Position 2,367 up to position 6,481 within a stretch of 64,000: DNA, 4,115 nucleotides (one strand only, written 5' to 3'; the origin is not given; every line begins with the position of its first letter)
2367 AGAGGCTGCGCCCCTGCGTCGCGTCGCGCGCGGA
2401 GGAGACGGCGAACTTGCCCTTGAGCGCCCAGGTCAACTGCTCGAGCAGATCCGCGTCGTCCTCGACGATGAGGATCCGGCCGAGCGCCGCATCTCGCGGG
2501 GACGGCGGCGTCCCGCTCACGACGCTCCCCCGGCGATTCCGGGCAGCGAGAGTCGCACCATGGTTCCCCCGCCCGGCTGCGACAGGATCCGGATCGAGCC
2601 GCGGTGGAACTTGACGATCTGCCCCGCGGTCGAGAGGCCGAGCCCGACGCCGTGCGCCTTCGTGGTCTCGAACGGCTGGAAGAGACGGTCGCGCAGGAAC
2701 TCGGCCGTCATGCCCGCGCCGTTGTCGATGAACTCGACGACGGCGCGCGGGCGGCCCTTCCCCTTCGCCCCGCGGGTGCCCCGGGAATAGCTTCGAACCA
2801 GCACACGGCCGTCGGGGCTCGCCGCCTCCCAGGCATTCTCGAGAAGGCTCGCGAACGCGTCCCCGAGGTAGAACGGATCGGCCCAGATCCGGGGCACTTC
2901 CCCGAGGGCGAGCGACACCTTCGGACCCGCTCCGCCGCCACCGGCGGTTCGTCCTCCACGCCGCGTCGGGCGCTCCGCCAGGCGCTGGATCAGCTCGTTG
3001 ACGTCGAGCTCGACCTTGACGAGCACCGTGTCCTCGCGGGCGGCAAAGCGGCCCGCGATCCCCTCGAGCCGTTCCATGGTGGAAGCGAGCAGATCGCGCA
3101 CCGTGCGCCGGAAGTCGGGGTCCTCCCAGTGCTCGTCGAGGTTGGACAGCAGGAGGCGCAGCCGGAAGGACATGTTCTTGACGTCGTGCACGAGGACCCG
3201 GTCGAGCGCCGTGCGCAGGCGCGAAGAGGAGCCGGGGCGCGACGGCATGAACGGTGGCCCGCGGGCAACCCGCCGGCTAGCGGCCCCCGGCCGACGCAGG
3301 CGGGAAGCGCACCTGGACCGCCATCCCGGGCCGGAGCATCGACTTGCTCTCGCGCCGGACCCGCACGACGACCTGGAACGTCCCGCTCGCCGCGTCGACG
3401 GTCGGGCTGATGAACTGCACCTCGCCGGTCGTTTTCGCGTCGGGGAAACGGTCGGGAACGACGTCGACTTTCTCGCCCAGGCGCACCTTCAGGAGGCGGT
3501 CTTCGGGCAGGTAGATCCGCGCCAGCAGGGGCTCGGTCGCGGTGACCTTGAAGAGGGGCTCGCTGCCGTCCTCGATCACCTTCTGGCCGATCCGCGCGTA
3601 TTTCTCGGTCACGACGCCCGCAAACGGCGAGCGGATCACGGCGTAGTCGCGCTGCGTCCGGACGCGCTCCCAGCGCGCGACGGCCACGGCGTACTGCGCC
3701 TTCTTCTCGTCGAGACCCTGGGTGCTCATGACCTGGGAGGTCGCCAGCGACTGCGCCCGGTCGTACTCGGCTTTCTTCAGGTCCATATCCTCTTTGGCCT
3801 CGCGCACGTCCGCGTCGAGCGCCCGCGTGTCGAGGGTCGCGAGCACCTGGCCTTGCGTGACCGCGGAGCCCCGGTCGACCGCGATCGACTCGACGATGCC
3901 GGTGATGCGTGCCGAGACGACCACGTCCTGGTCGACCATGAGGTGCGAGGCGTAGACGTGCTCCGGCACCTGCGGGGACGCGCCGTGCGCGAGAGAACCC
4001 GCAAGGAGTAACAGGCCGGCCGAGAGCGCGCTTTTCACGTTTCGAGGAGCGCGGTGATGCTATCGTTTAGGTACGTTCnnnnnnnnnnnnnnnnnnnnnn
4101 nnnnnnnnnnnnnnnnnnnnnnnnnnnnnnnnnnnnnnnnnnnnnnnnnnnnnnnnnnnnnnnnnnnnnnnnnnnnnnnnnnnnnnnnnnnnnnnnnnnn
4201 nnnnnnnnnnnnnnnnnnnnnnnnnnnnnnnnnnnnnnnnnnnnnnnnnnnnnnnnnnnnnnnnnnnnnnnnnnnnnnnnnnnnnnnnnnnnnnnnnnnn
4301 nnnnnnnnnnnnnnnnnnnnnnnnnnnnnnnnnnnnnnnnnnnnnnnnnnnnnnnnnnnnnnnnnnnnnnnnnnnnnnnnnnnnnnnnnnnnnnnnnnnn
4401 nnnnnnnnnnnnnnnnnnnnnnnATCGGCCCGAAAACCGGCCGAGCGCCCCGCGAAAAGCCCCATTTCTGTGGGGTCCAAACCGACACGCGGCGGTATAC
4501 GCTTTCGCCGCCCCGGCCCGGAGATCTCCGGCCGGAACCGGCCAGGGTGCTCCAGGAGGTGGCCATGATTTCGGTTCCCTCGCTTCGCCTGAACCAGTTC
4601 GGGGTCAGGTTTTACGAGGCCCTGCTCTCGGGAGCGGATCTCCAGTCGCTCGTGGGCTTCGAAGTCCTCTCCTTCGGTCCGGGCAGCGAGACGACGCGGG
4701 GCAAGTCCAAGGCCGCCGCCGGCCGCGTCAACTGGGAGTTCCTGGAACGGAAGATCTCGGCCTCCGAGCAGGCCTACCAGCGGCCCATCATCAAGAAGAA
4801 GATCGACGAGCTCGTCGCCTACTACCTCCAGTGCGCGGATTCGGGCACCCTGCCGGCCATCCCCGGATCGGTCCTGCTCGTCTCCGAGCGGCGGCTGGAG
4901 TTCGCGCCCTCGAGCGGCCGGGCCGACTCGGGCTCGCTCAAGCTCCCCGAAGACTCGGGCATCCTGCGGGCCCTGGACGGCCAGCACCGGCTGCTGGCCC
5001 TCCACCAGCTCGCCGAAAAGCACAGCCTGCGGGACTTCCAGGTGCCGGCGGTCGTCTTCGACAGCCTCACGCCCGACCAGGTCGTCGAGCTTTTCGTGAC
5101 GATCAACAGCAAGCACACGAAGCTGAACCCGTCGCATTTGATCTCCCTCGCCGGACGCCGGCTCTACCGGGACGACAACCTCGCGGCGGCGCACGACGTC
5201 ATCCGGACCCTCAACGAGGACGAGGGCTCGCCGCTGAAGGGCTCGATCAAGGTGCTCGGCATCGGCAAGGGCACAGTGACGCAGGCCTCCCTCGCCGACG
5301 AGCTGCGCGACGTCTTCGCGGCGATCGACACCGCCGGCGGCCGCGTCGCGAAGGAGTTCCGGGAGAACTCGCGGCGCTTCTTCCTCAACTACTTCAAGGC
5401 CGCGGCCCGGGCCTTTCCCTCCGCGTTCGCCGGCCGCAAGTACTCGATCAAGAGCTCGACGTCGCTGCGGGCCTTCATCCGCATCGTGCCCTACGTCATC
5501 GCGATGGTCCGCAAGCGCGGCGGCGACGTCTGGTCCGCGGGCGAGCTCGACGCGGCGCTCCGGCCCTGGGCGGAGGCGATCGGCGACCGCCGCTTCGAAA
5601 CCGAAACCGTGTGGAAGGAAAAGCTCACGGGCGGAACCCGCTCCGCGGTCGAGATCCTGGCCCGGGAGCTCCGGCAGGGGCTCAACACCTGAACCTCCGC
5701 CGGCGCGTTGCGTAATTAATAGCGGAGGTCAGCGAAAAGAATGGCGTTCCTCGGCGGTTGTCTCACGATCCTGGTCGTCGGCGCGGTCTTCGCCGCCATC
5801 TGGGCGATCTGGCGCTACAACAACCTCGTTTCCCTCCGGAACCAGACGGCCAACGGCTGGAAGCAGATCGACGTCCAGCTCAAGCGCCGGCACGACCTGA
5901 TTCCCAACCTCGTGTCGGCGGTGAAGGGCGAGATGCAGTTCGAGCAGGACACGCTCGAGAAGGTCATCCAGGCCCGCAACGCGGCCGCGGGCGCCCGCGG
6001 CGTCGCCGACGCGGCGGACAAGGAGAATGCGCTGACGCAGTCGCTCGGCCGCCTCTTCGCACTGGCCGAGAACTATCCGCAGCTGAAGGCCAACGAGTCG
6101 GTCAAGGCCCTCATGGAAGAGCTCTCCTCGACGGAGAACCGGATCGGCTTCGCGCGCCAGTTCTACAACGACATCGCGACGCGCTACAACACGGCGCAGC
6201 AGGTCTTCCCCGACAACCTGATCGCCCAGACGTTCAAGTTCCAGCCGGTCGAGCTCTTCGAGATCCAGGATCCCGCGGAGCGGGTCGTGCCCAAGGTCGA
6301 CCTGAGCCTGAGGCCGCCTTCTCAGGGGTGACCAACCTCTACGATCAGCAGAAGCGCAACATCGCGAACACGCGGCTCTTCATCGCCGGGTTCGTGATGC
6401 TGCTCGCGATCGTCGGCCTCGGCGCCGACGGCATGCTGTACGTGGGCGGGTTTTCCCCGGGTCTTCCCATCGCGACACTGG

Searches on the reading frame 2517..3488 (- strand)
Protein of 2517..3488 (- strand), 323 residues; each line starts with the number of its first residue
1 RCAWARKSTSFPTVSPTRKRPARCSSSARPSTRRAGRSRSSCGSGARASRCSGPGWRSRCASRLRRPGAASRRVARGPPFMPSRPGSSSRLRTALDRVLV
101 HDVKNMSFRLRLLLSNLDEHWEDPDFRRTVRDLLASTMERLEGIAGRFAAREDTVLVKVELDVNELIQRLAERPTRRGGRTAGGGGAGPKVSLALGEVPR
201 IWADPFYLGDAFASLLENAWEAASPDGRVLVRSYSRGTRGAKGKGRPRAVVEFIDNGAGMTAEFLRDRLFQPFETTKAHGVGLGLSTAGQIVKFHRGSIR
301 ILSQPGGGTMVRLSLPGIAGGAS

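Call 28: search_protein_families(library=pfam, proteins=[window:2517-3488:-], max_evalue=0.001)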
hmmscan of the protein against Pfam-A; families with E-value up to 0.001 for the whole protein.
window:2517-3488:- (323 aa): 1 family
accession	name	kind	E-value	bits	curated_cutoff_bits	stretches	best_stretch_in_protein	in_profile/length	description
PF02518.31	HATPase_c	-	5.8e-16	59.4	26.4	1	207-316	5-108/111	Histidine kinase-, DNA gyrase B-, and HSP90-like ATPase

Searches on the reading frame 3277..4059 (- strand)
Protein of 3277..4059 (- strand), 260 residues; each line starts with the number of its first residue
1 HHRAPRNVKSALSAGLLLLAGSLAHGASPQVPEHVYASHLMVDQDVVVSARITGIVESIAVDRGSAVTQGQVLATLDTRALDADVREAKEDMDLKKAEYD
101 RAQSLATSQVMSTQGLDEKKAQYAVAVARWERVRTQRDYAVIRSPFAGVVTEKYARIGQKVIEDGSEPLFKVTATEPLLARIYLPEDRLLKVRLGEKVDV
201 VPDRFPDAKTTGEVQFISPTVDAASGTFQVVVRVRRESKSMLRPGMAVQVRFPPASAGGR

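Call 28: search_protein_families(library=pfam, proteins=[window:3277-4059:-], max_evalue=0.001)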
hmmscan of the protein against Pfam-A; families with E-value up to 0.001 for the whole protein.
window:3277-4059:- (260 aa): 4 families
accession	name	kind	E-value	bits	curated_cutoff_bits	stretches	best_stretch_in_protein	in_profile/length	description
PF16576.10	HlyD_D23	-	1.1e-22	80.9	30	1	46-248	20-214/214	Barrel-sandwich domain of CusB or HlyD membrane-fusion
PF13437.12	HlyD_3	-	2.8e-18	67.1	22.2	1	141-245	1-106/106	HlyD family secretion protein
PF13533.13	Biotin_lipoyl_2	-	8.9e-07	29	29.8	1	46-77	1-32/32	Biotin-lipoyl like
PF00364.28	Biotin_lipoyl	-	9.4e-05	22.6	22.1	0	46-76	43-73/73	Biotin-requiring enzyme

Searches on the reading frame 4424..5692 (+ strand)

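Call 28: search_protein_families(library=pfam, proteins=[window:4424-5692:+], max_evalue=0.001)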
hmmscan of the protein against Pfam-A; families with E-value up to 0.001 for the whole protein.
window:4424-5692:+ (422 aa): 2 families
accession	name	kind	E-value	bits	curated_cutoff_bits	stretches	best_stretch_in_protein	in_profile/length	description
PF14072.11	DndB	-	4.2e-14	52.8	29.1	1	108-240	31-160/338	DNA-sulfur modification-associated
PF03235.19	GmrSD_N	-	0.00037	21.1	33.2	0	204-240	157-194/199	GmrSD restriction endonuclease, N-terminal domain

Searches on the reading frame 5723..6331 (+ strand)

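Call 28: search_protein_families(library=pfam, proteins=[window:5723-6331:+], max_evalue=0.001)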
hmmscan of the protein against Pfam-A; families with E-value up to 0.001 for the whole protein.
window:5723-6331:+ (202 aa): 1 family
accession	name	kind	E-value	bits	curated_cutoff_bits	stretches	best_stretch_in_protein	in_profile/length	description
PF04011.17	LemA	-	5.3e-56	189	26.2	1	46-193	2-148/149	LemA family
